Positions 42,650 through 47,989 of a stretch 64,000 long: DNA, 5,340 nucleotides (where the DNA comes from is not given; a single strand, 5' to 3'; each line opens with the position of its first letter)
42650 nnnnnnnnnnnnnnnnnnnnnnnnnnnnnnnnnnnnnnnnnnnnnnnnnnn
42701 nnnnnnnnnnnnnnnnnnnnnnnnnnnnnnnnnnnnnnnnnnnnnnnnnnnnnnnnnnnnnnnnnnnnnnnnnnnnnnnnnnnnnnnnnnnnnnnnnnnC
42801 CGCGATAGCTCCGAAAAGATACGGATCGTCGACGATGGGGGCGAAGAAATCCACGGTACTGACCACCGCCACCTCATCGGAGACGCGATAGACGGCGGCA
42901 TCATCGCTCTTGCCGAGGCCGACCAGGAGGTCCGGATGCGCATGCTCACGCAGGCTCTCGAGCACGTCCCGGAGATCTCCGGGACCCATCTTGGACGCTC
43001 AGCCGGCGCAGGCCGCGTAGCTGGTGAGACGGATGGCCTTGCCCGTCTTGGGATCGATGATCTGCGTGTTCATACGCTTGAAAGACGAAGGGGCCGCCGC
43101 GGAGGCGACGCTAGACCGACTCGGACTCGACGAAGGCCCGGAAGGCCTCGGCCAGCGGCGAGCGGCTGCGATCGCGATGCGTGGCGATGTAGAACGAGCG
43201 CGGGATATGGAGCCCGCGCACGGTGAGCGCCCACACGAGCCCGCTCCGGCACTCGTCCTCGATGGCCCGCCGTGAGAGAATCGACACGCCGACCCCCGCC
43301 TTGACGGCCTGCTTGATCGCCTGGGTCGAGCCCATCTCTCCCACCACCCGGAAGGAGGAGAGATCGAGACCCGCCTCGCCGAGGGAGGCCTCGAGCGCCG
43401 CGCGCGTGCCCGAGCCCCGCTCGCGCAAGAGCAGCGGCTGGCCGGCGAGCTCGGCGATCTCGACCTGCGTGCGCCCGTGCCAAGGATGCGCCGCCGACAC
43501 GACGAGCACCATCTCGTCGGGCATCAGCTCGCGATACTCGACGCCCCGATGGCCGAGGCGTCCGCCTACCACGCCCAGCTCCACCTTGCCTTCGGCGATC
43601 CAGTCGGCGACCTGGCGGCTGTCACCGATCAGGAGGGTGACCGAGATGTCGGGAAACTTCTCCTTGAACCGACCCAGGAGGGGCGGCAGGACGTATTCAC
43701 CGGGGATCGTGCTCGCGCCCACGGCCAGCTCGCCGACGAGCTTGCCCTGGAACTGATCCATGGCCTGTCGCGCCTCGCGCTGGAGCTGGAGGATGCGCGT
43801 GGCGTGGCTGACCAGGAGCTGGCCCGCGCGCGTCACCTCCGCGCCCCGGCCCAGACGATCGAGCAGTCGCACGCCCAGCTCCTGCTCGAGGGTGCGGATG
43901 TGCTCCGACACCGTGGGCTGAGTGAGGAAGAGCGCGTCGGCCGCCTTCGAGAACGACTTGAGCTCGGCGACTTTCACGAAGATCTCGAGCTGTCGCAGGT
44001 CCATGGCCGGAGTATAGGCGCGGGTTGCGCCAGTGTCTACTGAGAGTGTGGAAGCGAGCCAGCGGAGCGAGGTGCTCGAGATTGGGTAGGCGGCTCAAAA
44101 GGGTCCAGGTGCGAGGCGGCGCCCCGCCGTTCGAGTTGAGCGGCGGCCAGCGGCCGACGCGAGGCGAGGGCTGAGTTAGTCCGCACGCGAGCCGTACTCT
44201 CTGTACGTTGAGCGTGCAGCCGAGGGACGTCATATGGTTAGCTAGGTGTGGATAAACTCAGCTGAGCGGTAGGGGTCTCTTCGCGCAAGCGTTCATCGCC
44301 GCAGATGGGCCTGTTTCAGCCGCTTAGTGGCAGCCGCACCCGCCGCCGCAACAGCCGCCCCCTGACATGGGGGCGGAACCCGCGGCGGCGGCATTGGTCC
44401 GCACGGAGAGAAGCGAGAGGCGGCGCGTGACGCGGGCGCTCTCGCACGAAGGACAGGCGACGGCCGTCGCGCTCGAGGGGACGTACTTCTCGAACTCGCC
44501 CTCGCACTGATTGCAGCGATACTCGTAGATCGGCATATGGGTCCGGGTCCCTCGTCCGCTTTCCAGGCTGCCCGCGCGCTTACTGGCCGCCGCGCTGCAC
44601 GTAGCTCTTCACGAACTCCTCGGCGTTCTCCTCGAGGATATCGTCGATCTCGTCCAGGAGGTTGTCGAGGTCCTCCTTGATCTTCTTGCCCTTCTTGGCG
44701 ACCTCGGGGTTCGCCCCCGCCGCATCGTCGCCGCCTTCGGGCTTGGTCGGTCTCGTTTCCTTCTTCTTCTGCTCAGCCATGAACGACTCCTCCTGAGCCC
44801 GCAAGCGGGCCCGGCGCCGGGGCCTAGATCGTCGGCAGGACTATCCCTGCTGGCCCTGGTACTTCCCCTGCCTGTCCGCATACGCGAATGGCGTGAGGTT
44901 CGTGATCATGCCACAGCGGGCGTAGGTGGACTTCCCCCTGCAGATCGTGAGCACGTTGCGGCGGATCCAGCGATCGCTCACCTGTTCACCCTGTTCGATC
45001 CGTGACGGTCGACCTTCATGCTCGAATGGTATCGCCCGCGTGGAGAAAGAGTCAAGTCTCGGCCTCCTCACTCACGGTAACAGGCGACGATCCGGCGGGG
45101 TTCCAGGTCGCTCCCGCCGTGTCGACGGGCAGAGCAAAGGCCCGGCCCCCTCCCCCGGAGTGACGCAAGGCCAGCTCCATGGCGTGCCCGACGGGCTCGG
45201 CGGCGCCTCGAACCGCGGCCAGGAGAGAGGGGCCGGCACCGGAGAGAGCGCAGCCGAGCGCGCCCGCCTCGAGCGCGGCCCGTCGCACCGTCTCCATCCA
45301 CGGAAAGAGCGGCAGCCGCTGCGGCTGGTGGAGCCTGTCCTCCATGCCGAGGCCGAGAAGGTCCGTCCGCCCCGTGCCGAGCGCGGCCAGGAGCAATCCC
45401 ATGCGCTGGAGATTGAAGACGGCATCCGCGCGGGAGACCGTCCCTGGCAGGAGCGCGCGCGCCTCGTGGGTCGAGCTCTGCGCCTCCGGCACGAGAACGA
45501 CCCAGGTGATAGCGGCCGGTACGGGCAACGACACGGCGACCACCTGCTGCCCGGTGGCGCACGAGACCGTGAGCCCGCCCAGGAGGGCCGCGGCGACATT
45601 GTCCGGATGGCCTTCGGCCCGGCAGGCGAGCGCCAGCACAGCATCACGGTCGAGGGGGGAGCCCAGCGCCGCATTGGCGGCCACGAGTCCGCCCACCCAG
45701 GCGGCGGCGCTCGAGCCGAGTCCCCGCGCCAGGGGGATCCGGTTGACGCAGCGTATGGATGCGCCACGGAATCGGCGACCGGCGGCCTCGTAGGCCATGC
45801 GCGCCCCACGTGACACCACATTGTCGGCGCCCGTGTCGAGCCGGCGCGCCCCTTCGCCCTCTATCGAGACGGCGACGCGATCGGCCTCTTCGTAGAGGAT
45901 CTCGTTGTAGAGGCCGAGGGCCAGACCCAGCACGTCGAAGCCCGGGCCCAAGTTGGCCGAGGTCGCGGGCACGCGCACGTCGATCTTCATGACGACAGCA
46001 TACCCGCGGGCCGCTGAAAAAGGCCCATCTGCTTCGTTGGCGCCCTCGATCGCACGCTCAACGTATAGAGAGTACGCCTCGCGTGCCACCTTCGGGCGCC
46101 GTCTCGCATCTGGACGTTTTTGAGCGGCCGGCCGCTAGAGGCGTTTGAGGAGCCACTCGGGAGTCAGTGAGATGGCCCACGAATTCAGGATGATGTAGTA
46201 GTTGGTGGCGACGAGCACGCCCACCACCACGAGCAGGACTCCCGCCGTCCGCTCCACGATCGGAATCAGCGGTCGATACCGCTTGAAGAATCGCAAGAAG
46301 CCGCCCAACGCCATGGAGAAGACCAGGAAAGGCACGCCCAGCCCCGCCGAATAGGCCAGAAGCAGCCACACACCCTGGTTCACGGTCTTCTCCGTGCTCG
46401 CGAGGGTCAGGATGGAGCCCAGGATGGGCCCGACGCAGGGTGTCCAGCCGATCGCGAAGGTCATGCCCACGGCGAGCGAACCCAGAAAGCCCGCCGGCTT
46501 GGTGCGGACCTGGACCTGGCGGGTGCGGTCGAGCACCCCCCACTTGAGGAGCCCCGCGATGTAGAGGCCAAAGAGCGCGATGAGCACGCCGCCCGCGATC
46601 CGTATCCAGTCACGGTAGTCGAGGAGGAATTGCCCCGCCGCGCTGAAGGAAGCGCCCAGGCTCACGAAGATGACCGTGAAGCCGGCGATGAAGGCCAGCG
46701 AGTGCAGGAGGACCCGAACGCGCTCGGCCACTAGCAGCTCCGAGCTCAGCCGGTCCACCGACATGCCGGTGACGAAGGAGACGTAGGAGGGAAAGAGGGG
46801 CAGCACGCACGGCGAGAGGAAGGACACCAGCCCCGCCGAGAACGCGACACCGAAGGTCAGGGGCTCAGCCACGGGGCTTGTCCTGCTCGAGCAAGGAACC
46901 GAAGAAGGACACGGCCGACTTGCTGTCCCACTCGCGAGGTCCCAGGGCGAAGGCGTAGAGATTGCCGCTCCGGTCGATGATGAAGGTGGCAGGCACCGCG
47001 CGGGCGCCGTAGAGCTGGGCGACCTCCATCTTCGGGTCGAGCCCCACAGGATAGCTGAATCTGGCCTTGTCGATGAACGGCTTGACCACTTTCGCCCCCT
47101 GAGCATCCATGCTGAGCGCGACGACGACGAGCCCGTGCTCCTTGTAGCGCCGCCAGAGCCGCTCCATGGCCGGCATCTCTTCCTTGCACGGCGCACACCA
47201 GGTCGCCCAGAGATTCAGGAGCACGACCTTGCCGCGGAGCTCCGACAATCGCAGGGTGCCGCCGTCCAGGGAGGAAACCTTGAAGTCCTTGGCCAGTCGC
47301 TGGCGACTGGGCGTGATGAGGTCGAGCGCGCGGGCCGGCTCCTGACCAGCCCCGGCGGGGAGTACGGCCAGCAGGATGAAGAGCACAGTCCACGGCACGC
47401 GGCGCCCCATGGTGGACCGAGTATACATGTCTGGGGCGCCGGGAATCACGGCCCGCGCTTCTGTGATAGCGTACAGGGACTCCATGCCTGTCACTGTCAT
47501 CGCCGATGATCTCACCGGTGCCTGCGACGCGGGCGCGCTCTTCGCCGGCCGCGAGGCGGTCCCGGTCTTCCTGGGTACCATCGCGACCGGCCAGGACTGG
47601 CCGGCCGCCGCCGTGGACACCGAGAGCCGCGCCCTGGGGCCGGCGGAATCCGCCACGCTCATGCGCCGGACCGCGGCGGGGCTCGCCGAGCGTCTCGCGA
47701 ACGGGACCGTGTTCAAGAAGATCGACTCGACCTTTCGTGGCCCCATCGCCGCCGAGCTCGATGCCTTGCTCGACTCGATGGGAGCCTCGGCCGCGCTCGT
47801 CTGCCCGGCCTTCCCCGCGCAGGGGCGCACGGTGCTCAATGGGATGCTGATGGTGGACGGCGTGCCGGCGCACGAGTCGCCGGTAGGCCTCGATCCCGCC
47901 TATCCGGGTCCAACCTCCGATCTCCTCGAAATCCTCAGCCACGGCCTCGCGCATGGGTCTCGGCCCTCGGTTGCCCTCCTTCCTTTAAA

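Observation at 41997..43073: SelD is a selenoprotein here: in-frame UGA at the catalytic Cys17 position, missed by ORF calling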

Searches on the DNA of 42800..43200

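Call 9: search_rna_families(source=window, start=42800, end=43200, threshold=evalue, max_evalue=10, show_alignments=3)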
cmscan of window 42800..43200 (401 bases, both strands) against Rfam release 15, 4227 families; matches with E-value up to 10: 4.
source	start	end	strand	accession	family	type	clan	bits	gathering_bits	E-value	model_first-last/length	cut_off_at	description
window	43028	43060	-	RF01367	CRISPR-DR54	Gene; CRISPR;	-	15.8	39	2.7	1-37/37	no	CRISPR RNA direct repeat element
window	42966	42985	-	RF03059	raiA-hairpin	Gene; sRNA;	-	14.5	43.7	4.3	14-33/48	no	raiA-hairpin RNA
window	42966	42985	+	RF03059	raiA-hairpin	Gene; sRNA;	-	14.5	43.7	4.3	14-33/48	no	raiA-hairpin RNA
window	42920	43001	-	RF02216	ZNFX1-AS1_2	Gene; lncRNA;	-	12.8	45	0.98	1-93/93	no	ZNFX1 antisense RNA 1 conserved region 2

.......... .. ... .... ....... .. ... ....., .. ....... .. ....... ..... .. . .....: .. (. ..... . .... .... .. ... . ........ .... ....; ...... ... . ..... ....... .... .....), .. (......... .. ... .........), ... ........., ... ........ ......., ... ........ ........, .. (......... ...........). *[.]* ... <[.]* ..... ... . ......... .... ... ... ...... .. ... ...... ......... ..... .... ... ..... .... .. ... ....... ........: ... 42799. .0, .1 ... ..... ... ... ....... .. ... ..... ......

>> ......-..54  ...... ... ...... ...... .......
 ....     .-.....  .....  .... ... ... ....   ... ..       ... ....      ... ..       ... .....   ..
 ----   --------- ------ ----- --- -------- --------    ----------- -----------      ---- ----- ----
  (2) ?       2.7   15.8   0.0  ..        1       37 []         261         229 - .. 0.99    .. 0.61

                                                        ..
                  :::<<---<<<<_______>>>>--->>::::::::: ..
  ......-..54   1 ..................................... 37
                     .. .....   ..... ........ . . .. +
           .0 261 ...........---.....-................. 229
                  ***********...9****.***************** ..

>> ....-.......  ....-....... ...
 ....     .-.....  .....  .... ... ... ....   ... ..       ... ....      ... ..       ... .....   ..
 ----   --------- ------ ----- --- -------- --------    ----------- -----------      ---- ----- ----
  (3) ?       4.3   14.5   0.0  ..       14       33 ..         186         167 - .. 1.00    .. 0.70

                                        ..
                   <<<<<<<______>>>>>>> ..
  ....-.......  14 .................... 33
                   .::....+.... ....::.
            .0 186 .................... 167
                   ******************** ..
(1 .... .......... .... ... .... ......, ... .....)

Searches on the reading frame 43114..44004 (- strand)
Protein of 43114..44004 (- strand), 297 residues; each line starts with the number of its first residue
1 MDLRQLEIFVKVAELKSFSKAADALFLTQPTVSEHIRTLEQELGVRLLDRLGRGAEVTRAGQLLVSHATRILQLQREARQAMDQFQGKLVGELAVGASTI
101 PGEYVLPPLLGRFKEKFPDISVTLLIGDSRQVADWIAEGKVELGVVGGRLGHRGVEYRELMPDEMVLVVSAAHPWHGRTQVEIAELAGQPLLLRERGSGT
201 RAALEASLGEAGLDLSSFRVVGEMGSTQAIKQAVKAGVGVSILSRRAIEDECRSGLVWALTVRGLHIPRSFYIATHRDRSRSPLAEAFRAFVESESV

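Call 23: search_protein_families(library=pfam, proteins=[window:43114-44004:-], max_evalue=0.00001)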
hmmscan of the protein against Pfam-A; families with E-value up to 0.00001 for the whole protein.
window:43114-44004:- (297 aa): 2 families
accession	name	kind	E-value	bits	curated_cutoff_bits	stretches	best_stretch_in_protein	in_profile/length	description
PF03466.25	LysR_substrate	-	2.1e-56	191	28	1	88-293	3-205/209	LysR substrate binding domain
PF00126.33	HTH_1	-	5.2e-23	81.2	26.6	1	3-62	1-60/60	Bacterial regulatory helix-turn-helix protein, lysR family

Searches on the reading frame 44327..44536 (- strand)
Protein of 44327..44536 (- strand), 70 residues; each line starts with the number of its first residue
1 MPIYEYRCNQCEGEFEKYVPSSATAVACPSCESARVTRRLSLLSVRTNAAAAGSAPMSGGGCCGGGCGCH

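Call 50: search_protein_families(library=pfam, proteins=[window:44327-44536:-], max_evalue=0.001)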
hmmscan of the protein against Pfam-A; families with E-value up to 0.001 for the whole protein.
window:44327-44536:- (70 aa): 1 family
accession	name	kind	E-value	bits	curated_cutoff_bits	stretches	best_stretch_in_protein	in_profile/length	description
PF09723.15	Zn_ribbon_8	-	7e-14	52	34.4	1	1-39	1-40/41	Zinc ribbon domain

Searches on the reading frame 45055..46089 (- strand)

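Call 23: search_protein_families(library=pfam, proteins=[window:45055-46089:-], max_evalue=0.00001)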
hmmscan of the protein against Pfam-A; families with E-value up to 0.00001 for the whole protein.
window:45055-46089:- (345 aa): 2 families
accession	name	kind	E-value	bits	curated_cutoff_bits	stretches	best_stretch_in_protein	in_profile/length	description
PF00288.32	GHMP_kinases_N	-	1.8e-17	63.7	22.3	1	91-172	2-87/87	GHMP kinases N terminal domain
PF08544.19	GHMP_kinases_C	-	2.7e-10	40.9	21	1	234-304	2-79/85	GHMP kinases C terminal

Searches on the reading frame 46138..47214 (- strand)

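Call 23: search_protein_families(library=pfam, proteins=[window:46138-47214:-], max_evalue=0.00001)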
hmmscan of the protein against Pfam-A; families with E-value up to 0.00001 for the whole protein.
window:46138-47214:- (359 aa): 1 family
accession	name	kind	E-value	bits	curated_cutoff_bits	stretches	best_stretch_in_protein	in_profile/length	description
PF02683.22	DsbD_TM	-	5.9e-15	55.6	27.1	1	121-334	5-213/219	Cytochrome C biogenesis protein transmembrane domain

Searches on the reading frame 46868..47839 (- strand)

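Call 23: search_protein_families(library=pfam, proteins=[window:46868-47839:-], max_evalue=0.00001)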
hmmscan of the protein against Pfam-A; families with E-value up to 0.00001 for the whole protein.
window:46868-47839:- (324 aa): 5 families
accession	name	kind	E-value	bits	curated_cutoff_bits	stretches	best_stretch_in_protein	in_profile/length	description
PF00578.27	AhpC-TSA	-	5.8e-29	101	26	1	182-295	4-122/124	AhpC/TSA family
PF08534.16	Redoxin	-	1e-21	77.7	26.6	1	183-305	6-139/148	Redoxin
PF13905.12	Thioredoxin_8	-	3.4e-13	50.2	27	1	203-293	1-93/94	Thioredoxin-like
PF00085.26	Thioredoxin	-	3.7e-07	30.5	23.5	1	204-247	19-61/103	Thioredoxin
PF00255.25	GSHPx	-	1.5e-06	28.2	27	1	185-243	3-60/108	Glutathione peroxidase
